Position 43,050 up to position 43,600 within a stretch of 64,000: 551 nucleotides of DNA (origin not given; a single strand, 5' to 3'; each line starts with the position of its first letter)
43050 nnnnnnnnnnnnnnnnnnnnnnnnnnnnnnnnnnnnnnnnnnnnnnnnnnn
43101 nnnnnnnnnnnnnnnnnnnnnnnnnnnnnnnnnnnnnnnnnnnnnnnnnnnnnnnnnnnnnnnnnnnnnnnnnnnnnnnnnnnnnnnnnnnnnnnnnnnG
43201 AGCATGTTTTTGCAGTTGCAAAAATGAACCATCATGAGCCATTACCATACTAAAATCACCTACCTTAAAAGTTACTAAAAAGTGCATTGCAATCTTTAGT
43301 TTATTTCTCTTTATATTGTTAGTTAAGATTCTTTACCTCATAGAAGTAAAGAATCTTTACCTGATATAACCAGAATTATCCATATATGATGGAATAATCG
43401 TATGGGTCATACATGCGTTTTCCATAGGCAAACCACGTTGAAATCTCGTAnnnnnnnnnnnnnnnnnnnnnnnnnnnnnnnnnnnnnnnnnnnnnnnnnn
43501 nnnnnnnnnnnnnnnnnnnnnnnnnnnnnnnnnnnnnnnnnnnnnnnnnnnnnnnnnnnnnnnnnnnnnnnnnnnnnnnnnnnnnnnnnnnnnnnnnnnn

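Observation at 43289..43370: ~78-bp element with two tandem 15-bp palindromes, present three times in the same orientation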

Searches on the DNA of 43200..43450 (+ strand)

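Call 10: search_dna_similar(query=window:43230-43420:+, collection=phages, mode=distant, max_rows=25, max_evalue=1)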
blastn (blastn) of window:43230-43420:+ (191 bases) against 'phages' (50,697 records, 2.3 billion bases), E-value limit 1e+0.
Records with a match: 3; places in all: 3; records where one place covers at least 80% of the query: 0.
Best place of each record, by identity: 95-99% 1; 90-95% 1; 80-90% 1.
By first word of the organism name: Bacteriophage 2; Bacillus 1.
By host as written in the record: Bacillus sp. (in: Bacteria) 1; - 1; Helicobacter rodentium ATCC 700285 genome 1.
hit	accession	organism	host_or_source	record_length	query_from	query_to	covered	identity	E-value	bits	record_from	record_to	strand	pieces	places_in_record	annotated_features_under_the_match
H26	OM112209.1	Bacillus phage PK1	Bacillus sp. (in: Bacteria)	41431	69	99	16%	87.1%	6e-1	39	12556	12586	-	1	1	none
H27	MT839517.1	Bacteriophage sp.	human fecal samples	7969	115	140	14%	92.3%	6e-1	39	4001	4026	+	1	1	record has no annotation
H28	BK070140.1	Bacteriophage sp.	Helicobacter rodentium ATCC 700285 ...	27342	72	95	13%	95.8%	6e-1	40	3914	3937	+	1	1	hypothetical protein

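Call 108: search_rna_families(source=window, start=43200, end=43450, threshold=evalue, max_evalue=10)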
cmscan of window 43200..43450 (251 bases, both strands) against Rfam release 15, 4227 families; matches with E-value up to 10: 12.
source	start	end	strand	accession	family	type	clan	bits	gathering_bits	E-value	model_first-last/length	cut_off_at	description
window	43310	43370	-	RF04239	mir-4679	Gene; miRNA;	-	20.9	88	0.11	1-75/75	no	mir-4679 microRNA precursor family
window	43310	43370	+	RF04239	mir-4679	Gene; miRNA;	-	20.2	88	0.17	1-75/75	no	mir-4679 microRNA precursor family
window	43286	43348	-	RF04327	snoMe28S-A3420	Gene; snRNA; snoRNA; CD-box;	-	19.4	60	5.6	1-98/98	no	Drosophila C/D box small nucleolar RNA snoMe28S-A3420 family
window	43268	43360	-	RF01589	plasmodium_snoR11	Gene; snRNA; snoRNA; HACA-box;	-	18.1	80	1.6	1-207/207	no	small nucleolar RNA snoR11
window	43302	43378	+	RF03670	MIR3932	Gene; miRNA;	-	17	150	0.92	1-123/123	no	MIR3932 microRNA precursor family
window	43322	43360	-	RF01026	MIR828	Gene; miRNA;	-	16.8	69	1.3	1-115/115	no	MIR828 microRNA precursor family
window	43302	43378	+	RF04156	MIR2670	Gene; miRNA;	-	15.5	117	0.43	58-138/200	no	MIR2670 microRNA precursor family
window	43325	43358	-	RF04109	mir-1305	Gene; miRNA;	-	15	63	3.5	1-83/83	no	mir-1305 microRNA precursor family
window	43216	43292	+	RF01641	ceN53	Gene; snRNA; snoRNA; CD-box;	-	14.5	50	3.1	1-74/74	no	Caenorhabditis snoRNA ceN53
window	43314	43368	+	RF00103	mir-1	Gene; miRNA;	-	13.9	45.6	3.2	1-79/79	no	mir-1 microRNA precursor family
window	43368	43410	-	RF01177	snR67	Gene; snRNA; snoRNA; CD-box;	CL00053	12.4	55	3.1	41-83/83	no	Small nucleolar RNA snR67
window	43369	43416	-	RF00103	mir-1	Gene; miRNA;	-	12.2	45.6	9.3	1-79/79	no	mir-1 microRNA precursor family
